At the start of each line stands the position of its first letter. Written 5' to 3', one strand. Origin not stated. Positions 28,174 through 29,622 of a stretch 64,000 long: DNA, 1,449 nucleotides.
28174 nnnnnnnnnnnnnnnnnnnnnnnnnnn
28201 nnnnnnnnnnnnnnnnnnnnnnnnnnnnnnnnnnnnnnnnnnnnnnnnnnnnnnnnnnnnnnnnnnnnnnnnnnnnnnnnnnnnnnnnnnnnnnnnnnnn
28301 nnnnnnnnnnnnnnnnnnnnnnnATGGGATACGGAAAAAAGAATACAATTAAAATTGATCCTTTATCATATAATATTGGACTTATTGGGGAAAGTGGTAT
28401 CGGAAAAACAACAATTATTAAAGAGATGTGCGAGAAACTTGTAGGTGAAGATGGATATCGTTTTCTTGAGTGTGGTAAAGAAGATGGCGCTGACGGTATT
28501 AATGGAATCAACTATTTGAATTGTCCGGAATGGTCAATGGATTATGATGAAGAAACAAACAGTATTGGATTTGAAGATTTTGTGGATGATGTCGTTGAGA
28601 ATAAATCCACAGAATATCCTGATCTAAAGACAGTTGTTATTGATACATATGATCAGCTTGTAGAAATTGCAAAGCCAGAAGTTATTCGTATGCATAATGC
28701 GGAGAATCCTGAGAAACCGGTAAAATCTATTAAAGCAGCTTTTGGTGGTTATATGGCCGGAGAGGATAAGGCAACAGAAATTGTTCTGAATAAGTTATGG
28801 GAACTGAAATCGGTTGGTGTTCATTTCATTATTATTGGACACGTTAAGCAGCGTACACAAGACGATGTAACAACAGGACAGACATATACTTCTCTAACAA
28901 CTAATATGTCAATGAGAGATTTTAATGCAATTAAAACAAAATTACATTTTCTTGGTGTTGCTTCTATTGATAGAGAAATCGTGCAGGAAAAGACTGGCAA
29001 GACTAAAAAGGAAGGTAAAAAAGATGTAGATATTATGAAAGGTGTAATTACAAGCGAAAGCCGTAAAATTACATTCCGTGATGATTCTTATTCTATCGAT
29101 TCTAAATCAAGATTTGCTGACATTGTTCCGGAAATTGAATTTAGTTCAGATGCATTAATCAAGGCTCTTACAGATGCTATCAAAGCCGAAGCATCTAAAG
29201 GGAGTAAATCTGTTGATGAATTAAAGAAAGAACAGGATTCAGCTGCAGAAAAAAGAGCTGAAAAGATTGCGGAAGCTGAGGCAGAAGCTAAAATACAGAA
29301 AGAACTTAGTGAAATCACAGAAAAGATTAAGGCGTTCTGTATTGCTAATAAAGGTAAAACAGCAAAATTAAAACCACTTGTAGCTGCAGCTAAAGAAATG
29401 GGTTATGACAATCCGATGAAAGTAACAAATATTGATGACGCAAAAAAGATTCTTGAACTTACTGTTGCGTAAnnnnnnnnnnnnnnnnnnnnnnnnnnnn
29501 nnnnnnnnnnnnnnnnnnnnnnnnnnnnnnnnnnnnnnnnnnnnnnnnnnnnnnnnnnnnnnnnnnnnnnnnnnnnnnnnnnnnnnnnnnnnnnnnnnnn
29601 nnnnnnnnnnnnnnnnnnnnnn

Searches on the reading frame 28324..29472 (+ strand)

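Call 22: search_protein_families(library=pfam, proteins=[window:28324-29472:+])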
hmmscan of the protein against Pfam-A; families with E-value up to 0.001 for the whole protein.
window:28324-29472:+ (382 aa): 2 families
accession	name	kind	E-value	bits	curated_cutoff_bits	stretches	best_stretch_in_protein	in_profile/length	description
PF13479.12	AAA_24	-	5.6e-26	92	27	1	16-264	3-195/195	AAA domain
PF20720.3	nSTAND3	-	4.6e-05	23.6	27.2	0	20-51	22-52/155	Novel STAND NTPase 3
